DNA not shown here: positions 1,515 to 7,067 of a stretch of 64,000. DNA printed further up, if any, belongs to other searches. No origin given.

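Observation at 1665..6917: Single 1750-aa ORF chaining four glycosyltransferase-like modules with a degenerate Hanks-kinase-like module and a SAM methyltransferase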

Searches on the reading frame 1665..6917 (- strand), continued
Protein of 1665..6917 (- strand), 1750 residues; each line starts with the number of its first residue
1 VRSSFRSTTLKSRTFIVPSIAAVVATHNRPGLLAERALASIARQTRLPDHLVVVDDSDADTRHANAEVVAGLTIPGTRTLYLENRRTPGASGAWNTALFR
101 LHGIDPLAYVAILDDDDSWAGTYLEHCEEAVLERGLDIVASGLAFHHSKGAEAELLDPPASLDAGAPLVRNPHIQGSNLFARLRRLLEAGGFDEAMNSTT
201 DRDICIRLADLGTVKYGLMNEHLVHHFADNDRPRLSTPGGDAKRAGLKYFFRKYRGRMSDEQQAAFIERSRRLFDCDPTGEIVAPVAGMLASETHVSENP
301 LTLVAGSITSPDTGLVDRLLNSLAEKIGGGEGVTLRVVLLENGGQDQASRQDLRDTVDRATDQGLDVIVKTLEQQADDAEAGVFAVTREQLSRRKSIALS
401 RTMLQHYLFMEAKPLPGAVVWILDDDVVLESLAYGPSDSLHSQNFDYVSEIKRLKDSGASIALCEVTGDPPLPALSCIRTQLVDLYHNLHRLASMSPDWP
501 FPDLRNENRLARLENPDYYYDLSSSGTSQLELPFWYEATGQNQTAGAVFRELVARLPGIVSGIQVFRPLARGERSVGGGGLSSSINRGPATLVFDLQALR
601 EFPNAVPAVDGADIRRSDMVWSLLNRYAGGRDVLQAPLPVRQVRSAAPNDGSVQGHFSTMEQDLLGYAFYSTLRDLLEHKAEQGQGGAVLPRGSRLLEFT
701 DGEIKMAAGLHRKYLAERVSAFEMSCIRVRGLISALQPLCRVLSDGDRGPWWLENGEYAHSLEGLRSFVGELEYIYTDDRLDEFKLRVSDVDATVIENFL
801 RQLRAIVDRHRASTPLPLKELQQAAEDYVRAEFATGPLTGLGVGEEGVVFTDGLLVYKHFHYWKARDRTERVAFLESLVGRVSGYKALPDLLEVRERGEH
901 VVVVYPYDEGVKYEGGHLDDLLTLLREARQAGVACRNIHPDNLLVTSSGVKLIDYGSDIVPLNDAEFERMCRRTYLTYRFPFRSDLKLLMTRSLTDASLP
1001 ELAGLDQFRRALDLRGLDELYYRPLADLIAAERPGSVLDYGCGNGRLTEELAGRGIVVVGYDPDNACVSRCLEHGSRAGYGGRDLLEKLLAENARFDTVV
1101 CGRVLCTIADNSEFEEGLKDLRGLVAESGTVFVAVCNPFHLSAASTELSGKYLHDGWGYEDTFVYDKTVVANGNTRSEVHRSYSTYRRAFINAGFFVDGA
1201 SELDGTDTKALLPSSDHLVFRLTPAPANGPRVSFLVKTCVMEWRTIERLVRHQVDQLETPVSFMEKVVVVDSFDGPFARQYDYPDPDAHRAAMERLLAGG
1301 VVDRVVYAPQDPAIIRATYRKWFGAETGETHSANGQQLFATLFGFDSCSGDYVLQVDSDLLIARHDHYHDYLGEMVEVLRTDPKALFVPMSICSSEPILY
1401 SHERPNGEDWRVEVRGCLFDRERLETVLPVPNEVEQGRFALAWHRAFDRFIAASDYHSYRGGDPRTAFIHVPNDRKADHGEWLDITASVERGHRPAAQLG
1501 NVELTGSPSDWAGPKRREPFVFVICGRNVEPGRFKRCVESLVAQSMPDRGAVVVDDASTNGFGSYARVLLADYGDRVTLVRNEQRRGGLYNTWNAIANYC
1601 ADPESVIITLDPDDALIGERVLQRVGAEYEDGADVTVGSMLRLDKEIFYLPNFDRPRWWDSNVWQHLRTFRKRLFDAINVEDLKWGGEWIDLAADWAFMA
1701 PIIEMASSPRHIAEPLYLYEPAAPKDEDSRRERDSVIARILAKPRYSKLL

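Call 11: search_solved_structures(query=A1, max_evalue=10)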
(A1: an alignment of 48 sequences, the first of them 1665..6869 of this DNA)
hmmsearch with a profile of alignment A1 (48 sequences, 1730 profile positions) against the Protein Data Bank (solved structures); distinct sequences matched with E-value up to 10: 102 (the best 60 are shown).
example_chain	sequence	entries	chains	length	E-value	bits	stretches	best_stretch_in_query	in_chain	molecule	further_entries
4kdc_A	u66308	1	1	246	1.3e-07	32.7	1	1016-1118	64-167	3-demethylubiquinone-9 3-methyltransferase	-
4kdr_A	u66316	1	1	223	1.9e-07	32.1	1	1016-1118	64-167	3-demethylubiquinone-9 3-methyltransferase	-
5dpm_A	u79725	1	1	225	1.9e-07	32.1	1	1016-1118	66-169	Ubiquinone biosynthesis O-methyltransferase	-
3g5l_A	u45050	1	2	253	7.2e-07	30.2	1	1005-1185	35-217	Putative S-adenosylmethionine dependent methyltransferase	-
3cc8_A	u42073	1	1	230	5.1e-06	27.4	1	1012-1129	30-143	Putative methyltransferase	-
3e8s_A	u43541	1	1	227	2e-05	25.4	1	1009-1114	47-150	Putative SAM Dependent Methyltransferase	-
3ccf_A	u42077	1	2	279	3e-05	24.9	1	1002-1066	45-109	Cyclopropane-fatty-acyl-phospholipid synthase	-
3sm3_A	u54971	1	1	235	7.1e-05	23.6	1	1013-1106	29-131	SAM-dependent methyltransferases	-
9jma_A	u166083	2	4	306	0.0001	23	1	4-193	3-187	GalNAc(5)-diNAcBac-PP-undecaprenol beta-1,3-glucosyltransferase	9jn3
1ve3_A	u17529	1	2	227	0.00029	21.6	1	1012-1113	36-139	hypothetical protein PH0226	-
8rdl_A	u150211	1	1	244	0.00031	21.5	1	985-1117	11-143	ToxA protein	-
9ri2_A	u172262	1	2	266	0.00032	21.4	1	1013-1181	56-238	Methyltransferase, putative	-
6mro_A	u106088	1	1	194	0.00036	21.3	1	1013-1108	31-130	methyl transferase from Methanosarcina acetivorans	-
8gdu_A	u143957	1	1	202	0.00046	20.9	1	1013-1108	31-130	Methyltransferase domain-containing protein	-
4qdj_A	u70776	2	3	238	0.00057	20.6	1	1018-1103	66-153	Magnesium-protoporphyrin O-methyltransferase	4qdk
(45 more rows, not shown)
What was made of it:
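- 3246..3857 (-): D4, residues 1005-1208: class I SAM-dependent methyltransferase. Motif I is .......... PDB UbiG E=1.3e-7 (call 11).
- The WbdD methyltransferase appears among weak PDB hits (call 11).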

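Call 25: find_related_loci(query=A1, collection=genome_contigs, flank=10000)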
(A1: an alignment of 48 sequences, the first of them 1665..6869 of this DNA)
Query A1 (1734 aa) in genome_contigs; peptide patterns used: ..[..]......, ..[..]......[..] (x = any residue, [..] = any of these).
102 stretches matched a pattern; 75 encode a relative of the query (tblastn E <= 1e-3); 67 distinct loci.
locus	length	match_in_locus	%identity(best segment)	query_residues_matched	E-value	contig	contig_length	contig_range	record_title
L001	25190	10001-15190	74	3-1733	0e+0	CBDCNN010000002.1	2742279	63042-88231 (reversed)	MAG: Dehalococcoidia bacterium isolate f925f4b4-e5cd-4c29-90df-f015b0a4b6e1 genome assembly, contig: contig_2, whole gen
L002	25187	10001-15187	64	1-1733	0e+0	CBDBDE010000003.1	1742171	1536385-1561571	MAG: Dehalococcoidia bacterium isolate 507f7452-7ab4-464d-beb7-7b563f49c2fc genome assembly, contig: contig_3, whole gen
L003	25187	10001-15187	64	1-1733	0e+0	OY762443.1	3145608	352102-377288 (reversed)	MAG: Dehalococcoidia bacterium isolate e17dd254-e2e4-46ca-aa76-34ed56c1cae1 genome assembly, chromosome: 1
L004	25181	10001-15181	61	1-1733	0e+0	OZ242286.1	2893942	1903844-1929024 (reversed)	MAG: Dehalococcoidia bacterium isolate 9f14531a-ab03-45a5-a1bd-ff969822bfd2 genome assembly, chromosome: 1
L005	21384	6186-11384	59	1-1733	0e+0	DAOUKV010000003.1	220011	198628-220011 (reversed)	MAG TPA_asm: Dehalococcoidia bacterium isolate S8_362 11998, whole genome shotgun sequence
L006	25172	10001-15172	58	1-1733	0e+0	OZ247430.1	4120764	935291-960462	MAG: Dehalococcoidia bacterium isolate 339727ca-cd9b-4604-b777-057588a3f35a genome assembly, chromosome: 1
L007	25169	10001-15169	58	1-1732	0e+0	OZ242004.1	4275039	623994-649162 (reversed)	MAG: Dehalococcoidia bacterium isolate 6092164f-d889-4bea-886a-f75bca8a53ef genome assembly, chromosome: 1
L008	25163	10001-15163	58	1-1730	0e+0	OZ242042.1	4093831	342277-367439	MAG: Dehalococcoidia bacterium isolate f9cecd87-683c-406e-b8e3-528e430a091d genome assembly, chromosome: 1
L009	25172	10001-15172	59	1-1733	0e+0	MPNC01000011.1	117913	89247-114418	MAG: SAR202 cluster bacterium bin87 NODE_248_length_117913_cov_19.4312_ID_495, whole genome shotgun sequence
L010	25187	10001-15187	64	1-1733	0e+0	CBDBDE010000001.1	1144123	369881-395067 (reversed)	MAG: Dehalococcoidia bacterium isolate 507f7452-7ab4-464d-beb7-7b563f49c2fc genome assembly, contig: contig_1, whole gen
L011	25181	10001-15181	65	3-1733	0e+0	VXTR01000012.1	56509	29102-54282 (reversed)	MAG: Chloroflexi bacterium isolate SB0666_bin_1 NODE_214_length_56509_cov_22.733110, whole genome shotgun sequence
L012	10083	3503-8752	59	2-1733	0e+0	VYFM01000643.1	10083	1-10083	MAG: Candidatus Poribacteria bacterium isolate SB0677_bin_25 NODE_2357_length_10083_cov_20.676805, whole genome shotgun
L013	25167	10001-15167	68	1-1732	0e+0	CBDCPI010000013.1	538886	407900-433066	MAG: Dehalococcoidia bacterium isolate 2c126bea-bcd9-4278-a32a-30754f00bea4 genome assembly, contig: contig_13, whole ge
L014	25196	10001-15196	51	4-1733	0e+0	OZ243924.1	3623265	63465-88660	MAG: Dehalococcoidia bacterium isolate 8ae34c4e-956f-4af6-a887-bf289f41e209 genome assembly, chromosome: 1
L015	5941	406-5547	51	3-1730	0e+0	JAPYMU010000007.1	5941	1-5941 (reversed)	MAG: Arenicellales bacterium isolate r_stze1 Seq7, whole genome shotgun sequence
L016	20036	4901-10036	51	3-1730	0e+0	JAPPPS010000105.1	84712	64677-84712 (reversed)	MAG: Gammaproteobacteria bacterium isolate STY2_bin_1 NODE_6_length_84712_cov_58.3937, whole genome shotgun sequence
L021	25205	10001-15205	73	1-1733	0e+0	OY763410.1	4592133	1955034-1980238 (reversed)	MAG: Dehalococcoidia bacterium isolate 8eeee495-67cd-41f6-86a6-ff8f0dc0d692 genome assembly, chromosome: 1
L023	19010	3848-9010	59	1-1730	0e+0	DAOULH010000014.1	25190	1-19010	MAG TPA_asm: Dehalococcoidia bacterium isolate S8_392 148289, whole genome shotgun sequence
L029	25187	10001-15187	53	3-1730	0e+0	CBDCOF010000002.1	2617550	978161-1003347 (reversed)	MAG: Dehalococcoidia bacterium isolate f6db25fd-3272-4cc8-8767-510b53d0c936 genome assembly, contig: contig_2, whole gen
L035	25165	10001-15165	49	4-1730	0e+0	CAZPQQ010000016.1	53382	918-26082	MAG TPA_asm: uncultured Dehalococcoidia bacterium isolate SRP308112_co1_348 genome assembly, contig: NODE_583_length_533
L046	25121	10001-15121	52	4-1734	0e+0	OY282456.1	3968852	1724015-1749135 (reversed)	MAG: uncultured Dehalococcoidia bacterium genome assembly, chromosome: 1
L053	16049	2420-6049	43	1-1208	0e+0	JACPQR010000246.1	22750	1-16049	MAG: Deltaproteobacteria bacterium isolate NC_groundwater_658_Ag_B-0.1um_70_50 B_1_S1_Biohub_coassembly_k141_5594678, wh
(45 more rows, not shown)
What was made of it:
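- Checked: Full-length orthologs lie on many complete chromosomes (call 25).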

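Call 59: find_encoding_contigs(protein=P0001, flank=3000, max_places=3)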
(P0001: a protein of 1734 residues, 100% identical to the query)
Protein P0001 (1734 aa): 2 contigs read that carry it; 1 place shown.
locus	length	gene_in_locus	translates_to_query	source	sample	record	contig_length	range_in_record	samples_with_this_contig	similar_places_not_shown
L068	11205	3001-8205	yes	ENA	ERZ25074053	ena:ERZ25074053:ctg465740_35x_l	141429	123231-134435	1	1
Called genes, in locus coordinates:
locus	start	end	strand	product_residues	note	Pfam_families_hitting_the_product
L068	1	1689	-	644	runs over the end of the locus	PF02518:HATPase_c, PF00204:DNA_gyraseB, PF01751:Toprim, PF00986:DNA_gyraseB_C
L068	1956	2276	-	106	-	PF18480:DUF5615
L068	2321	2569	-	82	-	PF04255:DUF433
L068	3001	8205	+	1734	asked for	PF00535:Glycos_transf_2, PF13641:Glyco_tranf_2_3 (faint), PF08241:Methyltransf_11, PF08242:Methyltransf_12 (weak), PF13489:Methyltransf_23, PF13649:Methyltransf_25, PF13847:Methyltransf_31 (weak), PF00535:Glycos_transf_2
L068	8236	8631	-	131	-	-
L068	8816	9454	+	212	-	PF01541:GIY-YIG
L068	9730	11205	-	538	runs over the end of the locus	PF00176:SNF2-rel_dom, PF00270:DEAD (weak), PF04851:ResIII, PF00271:Helicase_C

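Call 70: search_protein_families(library=padloc, proteins=[window:1665-6869:-], max_evalue=0.01)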
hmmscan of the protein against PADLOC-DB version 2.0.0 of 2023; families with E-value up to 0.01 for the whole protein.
window:1665-6869:- (1734 aa): 3 families
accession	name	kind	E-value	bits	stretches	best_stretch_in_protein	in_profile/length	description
PDLC04134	mad2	-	1.8e-07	28.4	1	1009-1126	283-403/492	mads_2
PDLC04056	PD-T4-6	-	0.0049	14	1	903-941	114-152/415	-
PDLC04053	PD-T4-6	-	0.006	14.1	0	908-940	122-156/311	-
